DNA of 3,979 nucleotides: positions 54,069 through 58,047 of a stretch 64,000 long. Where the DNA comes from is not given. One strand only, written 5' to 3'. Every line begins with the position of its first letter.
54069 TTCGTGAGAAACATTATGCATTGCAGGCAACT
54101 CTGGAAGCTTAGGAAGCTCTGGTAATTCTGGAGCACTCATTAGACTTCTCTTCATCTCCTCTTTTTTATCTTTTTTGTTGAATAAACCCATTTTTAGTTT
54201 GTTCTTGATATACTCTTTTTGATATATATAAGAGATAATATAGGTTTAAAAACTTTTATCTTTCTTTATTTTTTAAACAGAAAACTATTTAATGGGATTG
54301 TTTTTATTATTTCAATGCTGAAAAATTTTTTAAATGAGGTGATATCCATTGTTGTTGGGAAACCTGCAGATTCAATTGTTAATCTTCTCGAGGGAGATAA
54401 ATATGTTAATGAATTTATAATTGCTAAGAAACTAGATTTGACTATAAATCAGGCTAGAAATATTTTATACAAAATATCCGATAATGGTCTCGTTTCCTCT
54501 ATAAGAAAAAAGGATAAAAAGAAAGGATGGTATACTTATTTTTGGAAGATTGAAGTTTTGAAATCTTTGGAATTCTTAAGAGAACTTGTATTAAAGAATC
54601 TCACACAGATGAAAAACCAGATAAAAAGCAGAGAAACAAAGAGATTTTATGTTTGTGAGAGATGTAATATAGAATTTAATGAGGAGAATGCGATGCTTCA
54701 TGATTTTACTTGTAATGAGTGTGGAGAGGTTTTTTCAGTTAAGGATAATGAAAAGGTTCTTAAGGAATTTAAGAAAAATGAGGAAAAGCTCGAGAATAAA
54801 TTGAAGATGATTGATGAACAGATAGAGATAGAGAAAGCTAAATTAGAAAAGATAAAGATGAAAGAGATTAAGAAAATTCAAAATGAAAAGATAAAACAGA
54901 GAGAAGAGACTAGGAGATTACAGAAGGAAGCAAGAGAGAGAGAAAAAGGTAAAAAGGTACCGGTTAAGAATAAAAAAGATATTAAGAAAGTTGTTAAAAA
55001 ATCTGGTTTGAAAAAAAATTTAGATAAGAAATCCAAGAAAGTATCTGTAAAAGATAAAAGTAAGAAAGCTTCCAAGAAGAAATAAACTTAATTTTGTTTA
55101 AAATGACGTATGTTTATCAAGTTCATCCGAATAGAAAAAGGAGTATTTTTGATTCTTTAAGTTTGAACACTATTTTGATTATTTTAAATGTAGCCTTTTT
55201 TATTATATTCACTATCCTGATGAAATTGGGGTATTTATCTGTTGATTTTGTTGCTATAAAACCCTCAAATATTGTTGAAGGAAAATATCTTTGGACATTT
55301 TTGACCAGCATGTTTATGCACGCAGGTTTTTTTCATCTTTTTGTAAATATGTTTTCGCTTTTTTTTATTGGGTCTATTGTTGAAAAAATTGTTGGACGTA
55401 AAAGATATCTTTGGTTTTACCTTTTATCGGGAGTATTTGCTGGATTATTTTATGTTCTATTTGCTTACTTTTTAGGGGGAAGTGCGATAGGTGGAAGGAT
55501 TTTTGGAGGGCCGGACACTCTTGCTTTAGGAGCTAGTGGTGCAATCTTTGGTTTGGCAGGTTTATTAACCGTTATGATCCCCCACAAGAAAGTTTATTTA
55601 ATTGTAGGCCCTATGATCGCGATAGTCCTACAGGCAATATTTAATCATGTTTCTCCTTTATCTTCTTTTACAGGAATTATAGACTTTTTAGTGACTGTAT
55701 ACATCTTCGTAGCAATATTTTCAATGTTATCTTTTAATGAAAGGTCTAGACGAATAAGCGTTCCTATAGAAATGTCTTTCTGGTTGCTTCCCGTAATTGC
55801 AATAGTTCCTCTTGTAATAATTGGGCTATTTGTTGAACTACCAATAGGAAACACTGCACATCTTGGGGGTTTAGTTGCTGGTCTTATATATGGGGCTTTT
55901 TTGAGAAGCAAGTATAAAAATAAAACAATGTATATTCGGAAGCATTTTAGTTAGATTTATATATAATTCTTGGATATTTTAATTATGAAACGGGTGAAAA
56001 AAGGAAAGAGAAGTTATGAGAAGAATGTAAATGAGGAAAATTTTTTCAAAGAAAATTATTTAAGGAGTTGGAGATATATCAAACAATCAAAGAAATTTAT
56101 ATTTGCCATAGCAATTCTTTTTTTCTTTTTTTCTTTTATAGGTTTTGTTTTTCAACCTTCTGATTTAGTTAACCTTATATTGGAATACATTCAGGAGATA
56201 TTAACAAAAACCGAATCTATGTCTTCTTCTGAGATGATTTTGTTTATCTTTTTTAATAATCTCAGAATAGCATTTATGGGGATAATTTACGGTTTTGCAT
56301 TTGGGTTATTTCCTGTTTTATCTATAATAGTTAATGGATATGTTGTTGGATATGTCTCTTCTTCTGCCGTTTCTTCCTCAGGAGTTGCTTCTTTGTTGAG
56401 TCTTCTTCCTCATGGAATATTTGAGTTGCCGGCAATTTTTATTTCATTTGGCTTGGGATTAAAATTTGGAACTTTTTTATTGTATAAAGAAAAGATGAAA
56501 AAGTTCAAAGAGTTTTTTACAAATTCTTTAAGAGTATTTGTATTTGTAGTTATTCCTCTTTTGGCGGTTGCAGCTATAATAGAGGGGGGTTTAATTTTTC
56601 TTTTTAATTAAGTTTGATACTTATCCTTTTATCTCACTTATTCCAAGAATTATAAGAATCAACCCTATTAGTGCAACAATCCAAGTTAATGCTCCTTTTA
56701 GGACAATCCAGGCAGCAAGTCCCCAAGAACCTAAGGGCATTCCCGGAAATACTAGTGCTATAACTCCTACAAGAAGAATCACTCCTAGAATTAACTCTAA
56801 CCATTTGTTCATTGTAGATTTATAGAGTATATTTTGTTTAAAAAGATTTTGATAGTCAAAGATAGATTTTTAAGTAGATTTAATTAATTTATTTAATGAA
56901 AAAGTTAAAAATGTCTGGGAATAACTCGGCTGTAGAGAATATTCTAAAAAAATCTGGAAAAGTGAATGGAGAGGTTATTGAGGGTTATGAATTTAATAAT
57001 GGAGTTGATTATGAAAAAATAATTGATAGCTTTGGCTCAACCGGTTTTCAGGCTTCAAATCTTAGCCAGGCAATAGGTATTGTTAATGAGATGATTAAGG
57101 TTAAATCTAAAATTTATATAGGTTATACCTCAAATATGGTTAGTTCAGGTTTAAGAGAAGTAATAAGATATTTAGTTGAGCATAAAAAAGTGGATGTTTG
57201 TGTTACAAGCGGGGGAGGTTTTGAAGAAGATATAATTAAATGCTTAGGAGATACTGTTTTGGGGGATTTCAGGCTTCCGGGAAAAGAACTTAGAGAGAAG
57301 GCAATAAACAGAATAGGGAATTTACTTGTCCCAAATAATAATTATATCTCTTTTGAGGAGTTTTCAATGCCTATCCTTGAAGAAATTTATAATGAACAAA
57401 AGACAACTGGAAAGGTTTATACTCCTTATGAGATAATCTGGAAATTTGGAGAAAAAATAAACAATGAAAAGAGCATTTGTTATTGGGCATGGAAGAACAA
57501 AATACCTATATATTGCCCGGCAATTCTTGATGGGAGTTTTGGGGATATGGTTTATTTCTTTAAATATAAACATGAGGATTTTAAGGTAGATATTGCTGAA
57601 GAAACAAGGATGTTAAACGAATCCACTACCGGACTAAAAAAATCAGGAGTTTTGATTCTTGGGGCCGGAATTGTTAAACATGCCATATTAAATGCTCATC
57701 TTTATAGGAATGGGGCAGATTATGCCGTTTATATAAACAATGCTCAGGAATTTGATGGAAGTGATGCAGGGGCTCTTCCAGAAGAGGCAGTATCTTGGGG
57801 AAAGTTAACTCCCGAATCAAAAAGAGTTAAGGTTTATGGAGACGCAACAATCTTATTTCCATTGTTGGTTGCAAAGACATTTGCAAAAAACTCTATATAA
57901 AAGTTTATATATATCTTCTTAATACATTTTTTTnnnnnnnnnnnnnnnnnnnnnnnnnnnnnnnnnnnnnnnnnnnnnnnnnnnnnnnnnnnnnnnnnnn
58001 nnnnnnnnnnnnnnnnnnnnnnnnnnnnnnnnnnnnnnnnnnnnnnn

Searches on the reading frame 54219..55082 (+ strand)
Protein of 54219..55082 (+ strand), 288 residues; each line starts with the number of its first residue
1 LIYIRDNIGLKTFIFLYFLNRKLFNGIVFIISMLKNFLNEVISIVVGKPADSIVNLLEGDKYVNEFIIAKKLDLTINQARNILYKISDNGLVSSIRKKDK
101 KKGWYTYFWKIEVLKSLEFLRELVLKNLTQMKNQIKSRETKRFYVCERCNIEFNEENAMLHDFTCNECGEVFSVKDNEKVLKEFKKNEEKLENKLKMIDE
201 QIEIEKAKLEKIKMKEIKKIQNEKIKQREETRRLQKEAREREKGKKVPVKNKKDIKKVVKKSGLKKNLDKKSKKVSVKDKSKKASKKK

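Call 3: search_protein_families(library=pfam, proteins=[window:54219-55082:+], max_evalue=0.01)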
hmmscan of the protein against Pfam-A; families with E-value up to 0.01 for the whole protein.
window:54219-55082:+ (288 aa): 6 families
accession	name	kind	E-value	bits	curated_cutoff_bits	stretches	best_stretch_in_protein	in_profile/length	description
PF02002.24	TFIIE_alpha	-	1.9e-11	44.2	22.9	1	37-136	2-101/105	TFIIE alpha subunit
PF13966.11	zf-RVT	-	0.0011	20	27.5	1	94-156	9-70/85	zinc-binding in reverse transcriptase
PF08271.17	Zn_Ribbon_TF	-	0.0017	18.3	29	1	144-177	1-34/43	TFIIB zinc-binding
PF18439.7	zf_UBZ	-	0.0075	16.4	25.6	0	144-159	3-18/32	Ubiquitin-Binding Zinc Finger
PF00096.32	zf-C2H2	-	0.0077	17.1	25.2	0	163-177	1-15/23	Zinc finger, C2H2 type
PF03804.19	DUF325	-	0.009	16.2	28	1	138-186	77-128/137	Viral proteins of unknown function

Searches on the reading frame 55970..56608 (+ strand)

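Call 3: search_protein_families(library=pfam, proteins=[window:55970-56608:+], max_evalue=0.01)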
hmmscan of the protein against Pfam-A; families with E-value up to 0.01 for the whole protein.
window:55970-56608:+ (213 aa): 1 family
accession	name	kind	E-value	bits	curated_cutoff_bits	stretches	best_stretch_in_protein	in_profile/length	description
PF01944.22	SpoIIM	-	4.4e-29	101.9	26.9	1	48-206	2-159/163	Stage II sporulation protein M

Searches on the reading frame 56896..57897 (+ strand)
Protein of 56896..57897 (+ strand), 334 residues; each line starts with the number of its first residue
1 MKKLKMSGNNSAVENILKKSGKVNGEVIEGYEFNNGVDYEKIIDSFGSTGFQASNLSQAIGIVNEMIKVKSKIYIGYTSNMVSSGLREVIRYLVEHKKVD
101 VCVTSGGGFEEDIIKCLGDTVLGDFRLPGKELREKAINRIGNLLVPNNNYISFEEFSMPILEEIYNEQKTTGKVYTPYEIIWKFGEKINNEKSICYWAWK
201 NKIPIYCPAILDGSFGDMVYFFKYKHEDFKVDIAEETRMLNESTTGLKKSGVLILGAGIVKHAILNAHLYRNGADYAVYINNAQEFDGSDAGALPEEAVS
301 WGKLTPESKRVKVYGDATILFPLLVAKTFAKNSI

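Call 3: search_protein_families(library=pfam, proteins=[window:56896-57897:+], max_evalue=0.01)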
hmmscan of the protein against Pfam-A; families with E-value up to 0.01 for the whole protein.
window:56896-57897:+ (334 aa): 1 family
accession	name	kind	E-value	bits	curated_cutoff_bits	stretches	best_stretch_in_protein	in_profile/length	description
PF01916.23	DS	-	8.1e-113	376.9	27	1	42-327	2-287/288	Deoxyhypusine synthase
